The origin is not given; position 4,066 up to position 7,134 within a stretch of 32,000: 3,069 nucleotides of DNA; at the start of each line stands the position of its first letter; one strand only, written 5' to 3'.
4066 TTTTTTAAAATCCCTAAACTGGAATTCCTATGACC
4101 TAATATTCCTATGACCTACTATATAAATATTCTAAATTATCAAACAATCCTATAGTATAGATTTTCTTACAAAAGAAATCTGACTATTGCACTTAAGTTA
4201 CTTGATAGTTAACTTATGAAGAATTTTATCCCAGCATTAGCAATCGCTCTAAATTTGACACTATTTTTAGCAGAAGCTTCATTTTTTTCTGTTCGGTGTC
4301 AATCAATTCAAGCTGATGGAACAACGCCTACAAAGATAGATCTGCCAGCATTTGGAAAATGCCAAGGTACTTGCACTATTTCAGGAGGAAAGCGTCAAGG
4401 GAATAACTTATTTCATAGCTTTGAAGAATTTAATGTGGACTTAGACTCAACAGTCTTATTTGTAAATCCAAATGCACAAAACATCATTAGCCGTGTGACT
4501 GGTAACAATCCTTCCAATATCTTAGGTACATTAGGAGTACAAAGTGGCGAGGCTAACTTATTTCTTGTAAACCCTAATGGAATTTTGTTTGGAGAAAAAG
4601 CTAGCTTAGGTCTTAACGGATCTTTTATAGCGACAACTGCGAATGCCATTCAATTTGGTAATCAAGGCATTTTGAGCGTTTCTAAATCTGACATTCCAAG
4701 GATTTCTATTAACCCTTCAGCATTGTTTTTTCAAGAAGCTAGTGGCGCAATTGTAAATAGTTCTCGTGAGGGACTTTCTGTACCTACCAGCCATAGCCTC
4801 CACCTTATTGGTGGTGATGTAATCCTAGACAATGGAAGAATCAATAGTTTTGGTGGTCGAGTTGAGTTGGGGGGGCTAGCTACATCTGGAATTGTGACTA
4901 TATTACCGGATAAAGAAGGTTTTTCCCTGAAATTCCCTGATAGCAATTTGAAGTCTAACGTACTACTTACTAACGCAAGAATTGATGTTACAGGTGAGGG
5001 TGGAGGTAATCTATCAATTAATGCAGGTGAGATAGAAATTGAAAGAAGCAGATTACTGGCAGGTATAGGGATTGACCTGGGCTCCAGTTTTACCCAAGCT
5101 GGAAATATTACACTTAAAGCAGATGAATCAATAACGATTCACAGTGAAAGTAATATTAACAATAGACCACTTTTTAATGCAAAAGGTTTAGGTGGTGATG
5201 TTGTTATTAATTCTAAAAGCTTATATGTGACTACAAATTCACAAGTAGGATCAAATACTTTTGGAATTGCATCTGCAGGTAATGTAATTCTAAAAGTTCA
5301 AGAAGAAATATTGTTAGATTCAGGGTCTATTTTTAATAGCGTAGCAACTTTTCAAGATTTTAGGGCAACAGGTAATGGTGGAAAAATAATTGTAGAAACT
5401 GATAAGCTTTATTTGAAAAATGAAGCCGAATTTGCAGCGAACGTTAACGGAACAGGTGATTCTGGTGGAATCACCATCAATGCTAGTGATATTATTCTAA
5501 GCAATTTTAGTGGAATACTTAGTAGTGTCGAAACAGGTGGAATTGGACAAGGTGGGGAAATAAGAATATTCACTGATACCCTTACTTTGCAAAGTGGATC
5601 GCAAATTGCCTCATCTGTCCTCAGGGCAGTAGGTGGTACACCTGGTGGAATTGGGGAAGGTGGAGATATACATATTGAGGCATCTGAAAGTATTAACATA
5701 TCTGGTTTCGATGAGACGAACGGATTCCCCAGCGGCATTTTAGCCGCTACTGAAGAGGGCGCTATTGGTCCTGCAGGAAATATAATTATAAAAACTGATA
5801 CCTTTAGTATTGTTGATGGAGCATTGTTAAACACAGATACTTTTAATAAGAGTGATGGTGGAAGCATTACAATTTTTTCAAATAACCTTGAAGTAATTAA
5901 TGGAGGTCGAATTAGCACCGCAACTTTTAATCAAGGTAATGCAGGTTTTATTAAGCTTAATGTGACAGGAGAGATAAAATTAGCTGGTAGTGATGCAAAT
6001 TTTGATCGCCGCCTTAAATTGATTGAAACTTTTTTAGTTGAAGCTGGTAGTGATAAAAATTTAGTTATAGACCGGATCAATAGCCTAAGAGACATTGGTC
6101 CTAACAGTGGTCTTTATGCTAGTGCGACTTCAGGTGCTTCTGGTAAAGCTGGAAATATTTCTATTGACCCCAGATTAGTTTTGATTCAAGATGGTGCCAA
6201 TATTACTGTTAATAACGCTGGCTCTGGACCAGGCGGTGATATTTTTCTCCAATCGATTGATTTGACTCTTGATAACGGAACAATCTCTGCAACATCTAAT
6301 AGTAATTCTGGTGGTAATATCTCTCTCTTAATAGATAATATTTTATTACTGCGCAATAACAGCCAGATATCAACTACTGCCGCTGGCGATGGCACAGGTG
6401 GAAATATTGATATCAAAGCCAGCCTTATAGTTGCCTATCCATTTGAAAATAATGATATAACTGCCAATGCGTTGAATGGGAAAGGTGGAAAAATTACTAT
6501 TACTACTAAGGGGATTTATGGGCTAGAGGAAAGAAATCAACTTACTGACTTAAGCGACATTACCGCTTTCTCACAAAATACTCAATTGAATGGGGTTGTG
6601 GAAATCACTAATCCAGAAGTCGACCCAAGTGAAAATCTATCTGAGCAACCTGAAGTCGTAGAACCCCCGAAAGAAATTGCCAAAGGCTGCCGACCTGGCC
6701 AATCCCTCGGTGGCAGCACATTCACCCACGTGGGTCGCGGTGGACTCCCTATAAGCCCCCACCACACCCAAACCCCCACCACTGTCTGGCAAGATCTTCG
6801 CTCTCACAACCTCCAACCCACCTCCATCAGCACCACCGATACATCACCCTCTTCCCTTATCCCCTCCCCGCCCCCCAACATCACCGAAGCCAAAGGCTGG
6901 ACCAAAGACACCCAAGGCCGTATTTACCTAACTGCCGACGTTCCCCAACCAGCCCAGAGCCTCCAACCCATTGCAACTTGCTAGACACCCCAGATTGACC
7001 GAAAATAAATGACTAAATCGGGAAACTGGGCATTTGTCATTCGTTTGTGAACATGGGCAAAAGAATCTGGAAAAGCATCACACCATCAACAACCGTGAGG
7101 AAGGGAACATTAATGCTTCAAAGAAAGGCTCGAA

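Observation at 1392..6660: AT-rich ~5.3-kb block whose right boundary falls inside the FHA-like gene (abrupt codon-usage switch near 6655-6680)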

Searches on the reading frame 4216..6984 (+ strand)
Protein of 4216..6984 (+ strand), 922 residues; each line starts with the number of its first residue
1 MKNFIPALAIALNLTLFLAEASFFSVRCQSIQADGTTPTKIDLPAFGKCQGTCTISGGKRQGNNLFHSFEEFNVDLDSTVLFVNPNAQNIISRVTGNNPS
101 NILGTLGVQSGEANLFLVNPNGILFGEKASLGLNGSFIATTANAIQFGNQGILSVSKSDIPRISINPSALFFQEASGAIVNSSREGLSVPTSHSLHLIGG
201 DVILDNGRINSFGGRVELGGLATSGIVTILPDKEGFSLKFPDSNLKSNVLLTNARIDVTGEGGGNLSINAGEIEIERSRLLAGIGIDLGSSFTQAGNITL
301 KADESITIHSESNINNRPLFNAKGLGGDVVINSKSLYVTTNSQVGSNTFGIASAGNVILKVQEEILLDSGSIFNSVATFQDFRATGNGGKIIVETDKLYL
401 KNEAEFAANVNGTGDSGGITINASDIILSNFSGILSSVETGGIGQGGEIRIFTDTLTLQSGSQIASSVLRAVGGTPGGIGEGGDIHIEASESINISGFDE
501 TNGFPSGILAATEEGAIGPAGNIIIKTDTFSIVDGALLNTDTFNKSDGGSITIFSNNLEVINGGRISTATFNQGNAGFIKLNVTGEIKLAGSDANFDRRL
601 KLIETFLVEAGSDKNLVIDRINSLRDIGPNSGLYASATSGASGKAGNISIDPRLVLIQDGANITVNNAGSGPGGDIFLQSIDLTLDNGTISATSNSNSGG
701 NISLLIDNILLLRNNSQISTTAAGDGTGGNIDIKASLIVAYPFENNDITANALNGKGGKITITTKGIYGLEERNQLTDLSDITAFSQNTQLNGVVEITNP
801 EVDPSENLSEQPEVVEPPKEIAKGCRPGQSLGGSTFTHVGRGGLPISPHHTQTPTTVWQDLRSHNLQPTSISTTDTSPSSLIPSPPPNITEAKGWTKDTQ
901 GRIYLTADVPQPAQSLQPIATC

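Call 9: search_protein_families(library=pfam, proteins=[window:4216-6984:+], max_evalue=0.01)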
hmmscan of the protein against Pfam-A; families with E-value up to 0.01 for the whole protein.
window:4216-6984:+ (922 aa): 1 family
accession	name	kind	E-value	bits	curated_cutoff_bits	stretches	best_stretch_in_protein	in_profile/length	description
PF05860.19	TPS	-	4e-44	151.9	33.5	1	31-267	3-251/252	TPS secretion domain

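Call 13: find_encoding_contigs(protein=window:4216-6984:+, flank=10000, max_places=10)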
Protein window:4216-6984:+ (922 aa): no gene with exactly this product is on record in the collection.

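Call 15: find_homologous_proteins(query=window:4216-6984:+, max_evalue=1e-10)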
Query window:4216-6984:+ (922 aa): 2788 proteins with E <= 1e-10 among 8000 candidates; the best 120 are listed.
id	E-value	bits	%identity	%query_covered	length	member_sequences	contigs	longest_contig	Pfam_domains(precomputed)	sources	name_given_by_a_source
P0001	0.0e+0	1983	100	100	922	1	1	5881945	PF05860.20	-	-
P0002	0.0e+0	1068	59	100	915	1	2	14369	PF05860.20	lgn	-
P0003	8.8e-270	916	49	99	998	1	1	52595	PF05860.20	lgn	-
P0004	4.6e-238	811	51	97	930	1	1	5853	PF05860.20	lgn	-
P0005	3.6e-237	808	59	76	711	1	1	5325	PF05860.20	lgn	-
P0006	1.0e-232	793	52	94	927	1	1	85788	PF05860.20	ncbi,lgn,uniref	ncbi:two-partner secretion domain-containing protein [Acaryochloris marina NIES-2412]|uniref:two-par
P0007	3.1e-223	762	35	72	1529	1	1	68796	PF05860.20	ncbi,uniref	ncbi:two-partner secretion domain-containing protein [Nostoc sp.]|uniref:two-partner secretion domai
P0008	9.4e-215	734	48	97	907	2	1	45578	PF05860.20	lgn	-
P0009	2.1e-212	726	41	65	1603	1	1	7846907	PF05860.20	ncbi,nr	ncbi:hypothetical protein BZZ01_15575 [Nostocales cyanobacterium HT-58-2]|nr:hypothetical protein BZ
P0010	4.9e-212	725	46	97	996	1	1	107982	PF05860.20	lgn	-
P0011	1.9e-206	707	39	97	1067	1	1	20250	PF05860.20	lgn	-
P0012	9.8e-206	704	44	100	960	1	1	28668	PF05860.20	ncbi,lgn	-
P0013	7.8e-204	698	35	78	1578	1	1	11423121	PF05860.20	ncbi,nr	ncbi:filamentous haemagglutinin outer membrane protein [Calothrix sp. PCC 7716]|nr:filamentous haema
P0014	2.6e-202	693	36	79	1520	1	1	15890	PF05860.20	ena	-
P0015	2.6e-202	693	34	82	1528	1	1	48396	PF05860.20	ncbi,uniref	ncbi:MAG: filamentous hemagglutinin N-terminal domain-containing protein [Nostoc sp.]|uniref:two-par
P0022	4.9e-199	682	36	98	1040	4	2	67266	PF05860.20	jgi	jgi:filamentous hemagglutinin family protein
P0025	9.2e-198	678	45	99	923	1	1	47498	PF05860.20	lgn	-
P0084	9.8e-173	595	42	100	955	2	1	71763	PF05860.20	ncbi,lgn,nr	ncbi:MAG: filamentous hemagglutinin N-terminal domain-containing protein [Nostoc sp. EkiNYC01]|nr:fi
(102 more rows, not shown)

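Call 16: find_encoding_contigs(protein=P0002, flank=10000, max_places=3)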
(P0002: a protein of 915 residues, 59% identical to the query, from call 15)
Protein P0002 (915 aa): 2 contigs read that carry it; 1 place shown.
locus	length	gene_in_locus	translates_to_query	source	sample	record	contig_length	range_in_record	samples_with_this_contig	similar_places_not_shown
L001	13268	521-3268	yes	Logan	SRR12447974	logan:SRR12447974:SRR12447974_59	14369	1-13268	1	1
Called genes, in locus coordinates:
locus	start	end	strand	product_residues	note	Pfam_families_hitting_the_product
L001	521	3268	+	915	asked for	PF05860:TPS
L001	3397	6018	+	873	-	PF00515:TPR_1 (faint), PF07719:TPR_2 (faint), PF13176:TPR_7 (faint), PF17874:TPR_MalT (weak), PF13424:TPR_12 (weak), PF12770:CHAT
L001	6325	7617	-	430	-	PF00595:PDZ, PF13180:PDZ_2, PF17820:PDZ_6, PF03572:Peptidase_S41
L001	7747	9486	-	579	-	-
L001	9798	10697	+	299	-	PF01430:HSP33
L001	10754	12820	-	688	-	PF22778:VCPO_2nd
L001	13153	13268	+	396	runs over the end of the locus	-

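Call 17: find_encoding_contigs(protein=P0006, flank=10000, max_places=3)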
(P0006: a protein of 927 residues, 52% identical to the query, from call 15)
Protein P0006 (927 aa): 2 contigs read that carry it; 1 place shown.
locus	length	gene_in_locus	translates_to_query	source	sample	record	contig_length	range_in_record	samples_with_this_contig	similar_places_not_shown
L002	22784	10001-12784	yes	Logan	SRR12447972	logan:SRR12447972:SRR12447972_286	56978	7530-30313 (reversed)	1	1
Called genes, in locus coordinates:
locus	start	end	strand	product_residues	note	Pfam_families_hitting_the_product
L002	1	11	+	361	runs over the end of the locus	-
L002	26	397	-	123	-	PF00027:cNMP_binding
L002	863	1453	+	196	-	PF04525:LOR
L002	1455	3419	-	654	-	PF14516:AAA_35 (faint)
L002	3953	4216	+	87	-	-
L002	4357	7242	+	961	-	PF05860:TPS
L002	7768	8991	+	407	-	PF01457:Peptidase_M8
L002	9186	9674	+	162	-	-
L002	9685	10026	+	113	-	-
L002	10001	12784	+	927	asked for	PF05860:TPS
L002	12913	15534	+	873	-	PF00515:TPR_1 (faint), PF07719:TPR_2 (faint), PF13176:TPR_7 (faint), PF17874:TPR_MalT (weak), PF13424:TPR_12 (weak), PF12770:CHAT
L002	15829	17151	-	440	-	PF00595:PDZ, PF13180:PDZ_2, PF17820:PDZ_6, PF03572:Peptidase_S41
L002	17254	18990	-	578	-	-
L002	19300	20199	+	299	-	PF01430:HSP33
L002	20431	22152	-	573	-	PF22778:VCPO_2nd (weak)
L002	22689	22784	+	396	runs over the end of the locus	-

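Call 18: find_encoding_contigs(protein=P0003, flank=10000, max_places=3)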
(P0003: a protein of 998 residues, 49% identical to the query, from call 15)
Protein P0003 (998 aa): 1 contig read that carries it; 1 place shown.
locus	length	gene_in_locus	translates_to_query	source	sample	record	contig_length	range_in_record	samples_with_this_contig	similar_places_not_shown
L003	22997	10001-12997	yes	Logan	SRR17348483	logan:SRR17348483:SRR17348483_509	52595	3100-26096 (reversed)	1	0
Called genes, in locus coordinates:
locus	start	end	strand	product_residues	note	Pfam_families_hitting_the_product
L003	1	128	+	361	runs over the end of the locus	-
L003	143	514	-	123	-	PF00027:cNMP_binding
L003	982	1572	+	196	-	PF04525:LOR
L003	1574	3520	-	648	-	-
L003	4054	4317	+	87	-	-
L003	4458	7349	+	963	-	PF05860:TPS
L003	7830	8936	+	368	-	PF01457:Peptidase_M8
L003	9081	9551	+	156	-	-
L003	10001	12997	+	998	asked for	PF05860:TPS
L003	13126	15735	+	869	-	PF00515:TPR_1 (faint), PF07719:TPR_2 (faint), PF13176:TPR_7 (faint), PF17874:TPR_MalT (weak), PF13424:TPR_12 (weak), PF12770:CHAT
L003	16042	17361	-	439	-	PF00595:PDZ, PF13180:PDZ_2, PF17820:PDZ_6, PF03572:Peptidase_S41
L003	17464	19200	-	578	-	-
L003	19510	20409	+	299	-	PF01430:HSP33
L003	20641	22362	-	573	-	PF22778:VCPO_2nd (weak)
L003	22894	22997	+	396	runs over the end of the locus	-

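Call 27: find_encoding_contigs(protein=P0008, flank=10000, max_places=2)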
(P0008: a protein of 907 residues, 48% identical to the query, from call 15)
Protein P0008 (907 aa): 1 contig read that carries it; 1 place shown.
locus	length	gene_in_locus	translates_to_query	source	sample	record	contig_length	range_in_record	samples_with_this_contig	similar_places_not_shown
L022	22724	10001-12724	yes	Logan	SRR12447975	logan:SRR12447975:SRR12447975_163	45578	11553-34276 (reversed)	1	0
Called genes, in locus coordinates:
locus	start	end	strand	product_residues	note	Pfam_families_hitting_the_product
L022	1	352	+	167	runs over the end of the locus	PF11320:DUF3122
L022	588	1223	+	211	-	PF00578:AhpC-TSA, PF08534:Redoxin, PF10417:1-cysPrx_C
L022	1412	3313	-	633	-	PF04055:Radical_SAM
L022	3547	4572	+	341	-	-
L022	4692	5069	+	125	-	PF27793:RNP_Burkhold (faint)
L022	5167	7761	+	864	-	PF05860:TPS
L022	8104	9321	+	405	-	PF01457:Peptidase_M8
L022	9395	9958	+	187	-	-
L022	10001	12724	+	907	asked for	PF05860:TPS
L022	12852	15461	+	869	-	PF00515:TPR_1 (faint), PF07719:TPR_2 (faint), PF13176:TPR_7 (faint), PF13432:TPR_16 (faint), PF13424:TPR_12 (weak), PF12770:CHAT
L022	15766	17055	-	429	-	PF00595:PDZ, PF13180:PDZ_2, PF17820:PDZ_6, PF03572:Peptidase_S41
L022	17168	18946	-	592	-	-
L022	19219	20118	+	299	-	PF01430:HSP33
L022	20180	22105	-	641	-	PF22778:VCPO_2nd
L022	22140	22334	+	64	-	-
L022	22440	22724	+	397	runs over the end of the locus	-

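Call 28: find_encoding_contigs(protein=P0010, flank=10000, max_places=2)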
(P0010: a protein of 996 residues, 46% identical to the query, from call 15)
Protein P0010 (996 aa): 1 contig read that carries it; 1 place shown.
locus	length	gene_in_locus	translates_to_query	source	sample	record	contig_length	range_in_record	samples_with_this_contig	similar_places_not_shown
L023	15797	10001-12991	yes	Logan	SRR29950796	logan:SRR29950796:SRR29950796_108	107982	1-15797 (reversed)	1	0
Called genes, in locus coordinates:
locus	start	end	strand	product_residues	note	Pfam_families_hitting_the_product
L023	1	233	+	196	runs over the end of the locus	PF04525:LOR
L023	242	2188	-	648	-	-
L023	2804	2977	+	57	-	-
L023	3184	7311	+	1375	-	PF05860:TPS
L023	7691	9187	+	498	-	PF01457:Peptidase_M8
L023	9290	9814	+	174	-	-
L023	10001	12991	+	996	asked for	PF05860:TPS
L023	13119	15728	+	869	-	PF00515:TPR_1 (faint), PF07719:TPR_2 (faint), PF13176:TPR_7 (faint), PF13374:TPR_10 (faint), PF17874:TPR_MalT (weak), PF13424:TPR_12, PF12770:CHAT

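Call 29: find_encoding_contigs(protein=P0025, flank=10000, max_places=2)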
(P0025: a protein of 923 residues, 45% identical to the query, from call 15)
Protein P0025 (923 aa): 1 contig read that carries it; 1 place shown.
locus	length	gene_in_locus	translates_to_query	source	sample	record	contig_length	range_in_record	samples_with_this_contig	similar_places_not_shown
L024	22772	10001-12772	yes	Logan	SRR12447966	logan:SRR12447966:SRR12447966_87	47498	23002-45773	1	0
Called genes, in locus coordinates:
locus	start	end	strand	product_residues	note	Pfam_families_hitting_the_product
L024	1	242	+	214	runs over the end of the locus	PF11264:ThylakoidFormat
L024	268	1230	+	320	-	PF04015:DUF362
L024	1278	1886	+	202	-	PF01081:Aldolase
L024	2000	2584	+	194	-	PF04755:PAP_fibrillin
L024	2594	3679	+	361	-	-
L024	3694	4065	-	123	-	PF00027:cNMP_binding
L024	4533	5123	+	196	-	PF04525:LOR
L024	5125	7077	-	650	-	-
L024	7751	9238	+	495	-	PF01457:Peptidase_M8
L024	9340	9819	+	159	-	-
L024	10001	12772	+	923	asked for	PF05860:TPS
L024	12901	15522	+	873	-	PF00515:TPR_1 (faint), PF07719:TPR_2 (faint), PF13176:TPR_7 (faint), PF17874:TPR_MalT (weak), PF13424:TPR_12 (weak), PF12770:CHAT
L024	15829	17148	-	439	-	PF00595:PDZ, PF13180:PDZ_2, PF17820:PDZ_6, PF03572:Peptidase_S41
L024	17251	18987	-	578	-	-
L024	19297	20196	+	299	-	PF01430:HSP33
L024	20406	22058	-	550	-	PF22778:VCPO_2nd (weak)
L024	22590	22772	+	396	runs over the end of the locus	-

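Call 39: search_protein_families(library=ncbifam, proteins=[window:4216-6984:+], max_evalue=0.01)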
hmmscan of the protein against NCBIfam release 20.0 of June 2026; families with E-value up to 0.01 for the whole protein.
window:4216-6984:+ (922 aa): 1 family
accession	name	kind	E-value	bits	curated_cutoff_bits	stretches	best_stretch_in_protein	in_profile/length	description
TIGR01901.1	adhes_NPXG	domain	4.1e-22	77.9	29.1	1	66-143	1-78/79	filamentous hemagglutinin N-terminal domain-containing protein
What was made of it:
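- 4216..6642 (+): Variable part of the second TPS exoprotein gene (g2): signal peptide, TPS domain (aa 31-267) and beta-helical shaft. Pfam TPS, E=4e-44 (call 9), and TIGR01901 (call 39).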

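Call 54: find_encoding_contigs(protein=P0084, flank=8000, max_places=2)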
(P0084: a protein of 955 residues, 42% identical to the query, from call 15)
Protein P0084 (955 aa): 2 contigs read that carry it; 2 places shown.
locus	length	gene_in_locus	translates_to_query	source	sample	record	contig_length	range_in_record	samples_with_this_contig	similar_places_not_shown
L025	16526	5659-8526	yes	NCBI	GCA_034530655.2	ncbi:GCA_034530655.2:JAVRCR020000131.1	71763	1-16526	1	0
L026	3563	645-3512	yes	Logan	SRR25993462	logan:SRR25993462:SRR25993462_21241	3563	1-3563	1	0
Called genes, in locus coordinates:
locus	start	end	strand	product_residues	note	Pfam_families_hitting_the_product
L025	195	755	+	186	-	PF28549:NDPSase_N, PF00293:NUDIX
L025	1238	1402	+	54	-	-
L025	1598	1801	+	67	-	-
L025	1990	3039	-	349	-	PF00155:Aminotran_1_2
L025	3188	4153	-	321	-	PF00487:FA_desaturase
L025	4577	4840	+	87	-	-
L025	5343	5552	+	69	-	-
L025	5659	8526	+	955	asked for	PF05860:TPS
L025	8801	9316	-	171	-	-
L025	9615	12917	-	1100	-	PF00176:SNF2-rel_dom, PF00270:DEAD (faint), PF04851:ResIII, PF00176:SNF2-rel_dom (weak), PF00271:Helicase_C, PF12137:RapA_C (faint)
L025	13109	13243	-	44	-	-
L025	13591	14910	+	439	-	-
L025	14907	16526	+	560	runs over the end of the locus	PF22335:Cas10-Cmr2_palm2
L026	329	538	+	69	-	-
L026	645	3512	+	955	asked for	PF05860:TPS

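Call 55: find_encoding_contigs(protein=P0022, flank=8000, max_places=2)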
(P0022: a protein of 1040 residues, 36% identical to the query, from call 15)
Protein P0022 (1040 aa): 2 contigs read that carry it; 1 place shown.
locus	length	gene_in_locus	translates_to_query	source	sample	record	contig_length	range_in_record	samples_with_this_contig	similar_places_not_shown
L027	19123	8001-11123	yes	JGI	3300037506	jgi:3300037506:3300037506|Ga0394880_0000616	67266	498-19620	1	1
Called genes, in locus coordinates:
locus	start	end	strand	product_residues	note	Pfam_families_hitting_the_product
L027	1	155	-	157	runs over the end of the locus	PF01724:DUF29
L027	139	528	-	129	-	-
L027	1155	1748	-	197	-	PF05685:Uma2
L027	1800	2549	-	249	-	PF22624:AASDHPPT_N, PF01648:ACPS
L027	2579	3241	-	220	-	PF02985:HEAT (faint), PF03130:HEAT_PBS (faint), PF13646:HEAT_2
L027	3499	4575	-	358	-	PF02915:Rubrerythrin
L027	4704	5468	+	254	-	PF01126:Heme_oxygenase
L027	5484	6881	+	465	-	PF04055:Radical_SAM, PF06969:HemN_C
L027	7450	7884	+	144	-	-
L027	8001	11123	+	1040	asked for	PF05860:TPS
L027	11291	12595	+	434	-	PF01926:MMR_HSR1 (weak)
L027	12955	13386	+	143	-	PF00595:PDZ (weak), PF13180:PDZ_2 (weak), PF17820:PDZ_6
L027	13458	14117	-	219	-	-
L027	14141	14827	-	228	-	PF18348:SH3_16, PF00877:NLPC_P60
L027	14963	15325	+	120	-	PF00436:SSB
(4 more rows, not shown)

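Call 81: search_protein_families(library=padloc, proteins=[window:4216-6984:+], max_evalue=0.01)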
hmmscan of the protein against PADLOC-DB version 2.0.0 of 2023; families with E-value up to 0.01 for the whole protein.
window:4216-6984:+ (922 aa): 0 families
